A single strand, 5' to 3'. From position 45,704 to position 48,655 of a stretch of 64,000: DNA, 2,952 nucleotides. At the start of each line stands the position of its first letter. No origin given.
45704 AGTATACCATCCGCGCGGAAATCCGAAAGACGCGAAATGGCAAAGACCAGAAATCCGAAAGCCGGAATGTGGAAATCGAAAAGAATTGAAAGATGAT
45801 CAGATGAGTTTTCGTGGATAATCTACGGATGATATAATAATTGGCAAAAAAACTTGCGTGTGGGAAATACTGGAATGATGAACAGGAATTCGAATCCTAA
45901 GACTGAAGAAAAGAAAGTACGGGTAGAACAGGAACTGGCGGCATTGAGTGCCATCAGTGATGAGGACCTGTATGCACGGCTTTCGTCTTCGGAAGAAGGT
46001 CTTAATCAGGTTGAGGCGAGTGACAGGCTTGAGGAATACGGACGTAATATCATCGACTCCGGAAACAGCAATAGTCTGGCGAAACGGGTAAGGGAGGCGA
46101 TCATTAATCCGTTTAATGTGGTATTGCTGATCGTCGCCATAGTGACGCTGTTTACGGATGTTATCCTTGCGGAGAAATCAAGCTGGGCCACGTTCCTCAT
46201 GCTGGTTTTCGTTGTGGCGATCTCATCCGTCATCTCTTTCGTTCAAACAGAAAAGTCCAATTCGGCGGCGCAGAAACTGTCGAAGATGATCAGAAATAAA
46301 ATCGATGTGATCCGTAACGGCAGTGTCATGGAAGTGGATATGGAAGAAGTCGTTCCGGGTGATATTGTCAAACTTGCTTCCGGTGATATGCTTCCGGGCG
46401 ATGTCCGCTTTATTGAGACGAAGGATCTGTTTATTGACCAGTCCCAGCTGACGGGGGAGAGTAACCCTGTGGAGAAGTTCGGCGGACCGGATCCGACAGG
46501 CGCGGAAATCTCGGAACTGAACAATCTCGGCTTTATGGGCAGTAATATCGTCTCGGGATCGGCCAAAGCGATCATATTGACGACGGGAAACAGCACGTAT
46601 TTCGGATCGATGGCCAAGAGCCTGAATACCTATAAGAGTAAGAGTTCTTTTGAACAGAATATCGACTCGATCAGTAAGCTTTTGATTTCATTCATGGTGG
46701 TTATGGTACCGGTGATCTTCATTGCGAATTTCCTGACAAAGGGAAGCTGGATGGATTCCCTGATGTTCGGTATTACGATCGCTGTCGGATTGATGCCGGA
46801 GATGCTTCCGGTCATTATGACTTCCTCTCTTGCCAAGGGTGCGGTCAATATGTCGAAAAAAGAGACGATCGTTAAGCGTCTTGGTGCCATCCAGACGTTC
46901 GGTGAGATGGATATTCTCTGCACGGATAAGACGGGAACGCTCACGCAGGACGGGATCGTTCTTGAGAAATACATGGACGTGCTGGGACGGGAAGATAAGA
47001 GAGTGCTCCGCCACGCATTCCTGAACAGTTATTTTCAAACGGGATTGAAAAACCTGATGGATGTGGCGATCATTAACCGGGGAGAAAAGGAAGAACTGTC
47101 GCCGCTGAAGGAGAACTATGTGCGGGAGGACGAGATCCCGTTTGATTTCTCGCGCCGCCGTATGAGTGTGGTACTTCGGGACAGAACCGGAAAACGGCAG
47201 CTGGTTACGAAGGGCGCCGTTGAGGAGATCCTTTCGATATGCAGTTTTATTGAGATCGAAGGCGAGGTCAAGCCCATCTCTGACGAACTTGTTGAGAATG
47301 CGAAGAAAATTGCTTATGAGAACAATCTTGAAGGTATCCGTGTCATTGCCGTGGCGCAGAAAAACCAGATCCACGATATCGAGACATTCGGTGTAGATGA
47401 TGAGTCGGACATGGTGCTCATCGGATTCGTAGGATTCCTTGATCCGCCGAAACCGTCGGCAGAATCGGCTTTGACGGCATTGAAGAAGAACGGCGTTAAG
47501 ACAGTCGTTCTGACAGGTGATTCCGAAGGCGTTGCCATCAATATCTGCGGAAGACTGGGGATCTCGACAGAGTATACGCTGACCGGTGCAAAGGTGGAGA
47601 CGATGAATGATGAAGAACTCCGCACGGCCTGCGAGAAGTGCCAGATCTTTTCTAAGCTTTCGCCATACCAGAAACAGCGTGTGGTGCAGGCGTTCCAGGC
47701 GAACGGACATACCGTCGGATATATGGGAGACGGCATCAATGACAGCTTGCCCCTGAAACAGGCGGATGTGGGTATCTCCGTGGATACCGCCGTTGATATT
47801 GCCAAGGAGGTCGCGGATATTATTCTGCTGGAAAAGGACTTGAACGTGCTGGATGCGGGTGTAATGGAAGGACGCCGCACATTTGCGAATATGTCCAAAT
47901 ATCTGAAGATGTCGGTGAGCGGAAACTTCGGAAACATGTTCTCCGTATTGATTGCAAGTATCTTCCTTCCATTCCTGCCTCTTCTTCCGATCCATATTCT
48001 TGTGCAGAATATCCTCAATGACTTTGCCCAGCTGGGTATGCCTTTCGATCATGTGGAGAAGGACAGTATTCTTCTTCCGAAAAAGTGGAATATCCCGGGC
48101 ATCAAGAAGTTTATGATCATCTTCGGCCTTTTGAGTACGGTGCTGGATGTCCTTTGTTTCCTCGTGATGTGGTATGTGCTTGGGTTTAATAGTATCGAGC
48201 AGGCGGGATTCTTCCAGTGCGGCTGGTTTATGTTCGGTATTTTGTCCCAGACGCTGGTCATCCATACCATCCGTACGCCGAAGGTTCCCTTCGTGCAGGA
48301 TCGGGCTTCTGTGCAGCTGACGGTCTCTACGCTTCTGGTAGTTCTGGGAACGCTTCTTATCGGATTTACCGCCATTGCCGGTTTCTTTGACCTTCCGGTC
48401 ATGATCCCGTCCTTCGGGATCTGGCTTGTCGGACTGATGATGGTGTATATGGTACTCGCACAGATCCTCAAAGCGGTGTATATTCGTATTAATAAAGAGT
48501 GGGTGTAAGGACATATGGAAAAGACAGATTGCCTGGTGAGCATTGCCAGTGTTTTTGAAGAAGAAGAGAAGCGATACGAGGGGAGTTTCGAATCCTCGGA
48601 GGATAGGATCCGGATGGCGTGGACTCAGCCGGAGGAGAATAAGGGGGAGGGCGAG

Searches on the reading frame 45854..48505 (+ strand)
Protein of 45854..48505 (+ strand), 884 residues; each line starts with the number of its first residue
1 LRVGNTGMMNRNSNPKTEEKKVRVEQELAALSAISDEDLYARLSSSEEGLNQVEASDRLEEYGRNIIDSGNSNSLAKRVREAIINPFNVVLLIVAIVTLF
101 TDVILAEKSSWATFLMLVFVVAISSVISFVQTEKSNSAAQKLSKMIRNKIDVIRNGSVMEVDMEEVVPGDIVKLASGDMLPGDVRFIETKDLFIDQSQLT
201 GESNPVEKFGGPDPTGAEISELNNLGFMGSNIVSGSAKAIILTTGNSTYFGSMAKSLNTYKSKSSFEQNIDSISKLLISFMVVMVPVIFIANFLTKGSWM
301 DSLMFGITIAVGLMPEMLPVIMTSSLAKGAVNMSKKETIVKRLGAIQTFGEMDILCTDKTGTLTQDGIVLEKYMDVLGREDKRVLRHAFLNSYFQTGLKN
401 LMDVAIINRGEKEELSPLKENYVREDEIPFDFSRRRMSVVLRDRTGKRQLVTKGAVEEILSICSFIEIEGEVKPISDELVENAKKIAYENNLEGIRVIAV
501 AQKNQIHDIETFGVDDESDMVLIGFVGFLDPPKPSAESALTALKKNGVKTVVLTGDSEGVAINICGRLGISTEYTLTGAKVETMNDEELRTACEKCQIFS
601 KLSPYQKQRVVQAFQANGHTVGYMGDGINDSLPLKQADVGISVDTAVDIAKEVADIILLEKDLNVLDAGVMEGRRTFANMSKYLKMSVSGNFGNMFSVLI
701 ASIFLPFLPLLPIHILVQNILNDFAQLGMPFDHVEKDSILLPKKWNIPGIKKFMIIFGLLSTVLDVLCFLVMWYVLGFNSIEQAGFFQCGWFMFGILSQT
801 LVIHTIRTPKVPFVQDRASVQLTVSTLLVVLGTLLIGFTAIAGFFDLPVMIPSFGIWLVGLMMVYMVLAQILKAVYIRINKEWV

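Call 78: search_protein_families(library=pfam, proteins=[window:45854-48505:+], max_evalue=0.00001)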
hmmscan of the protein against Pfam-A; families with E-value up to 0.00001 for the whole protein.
window:45854-48505:+ (884 aa): 5 families
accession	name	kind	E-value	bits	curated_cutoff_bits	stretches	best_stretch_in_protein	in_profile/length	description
PF00122.25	E1-E2_ATPase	-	4.6e-42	144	28.1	1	145-336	2-181/181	E1-E2 ATPase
PF00702.32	Hydrolase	-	1.2e-15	58.8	26.4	1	353-638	2-191/191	haloacid dehalogenase-like hydrolase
PF00690.31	Cation_ATPase_N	-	2e-13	50.2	20.4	1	33-97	3-68/69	Cation transporter/ATPase, N-terminus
PF00689.26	Cation_ATPase_C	-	2.1e-12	47.6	27.3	1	707-874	1-174/175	Cation transporting ATPase, C-terminus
PF13246.12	Cation_ATPase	-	1.1e-10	41.8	21.7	1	401-466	23-91/91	Cation transport ATPase (P-type)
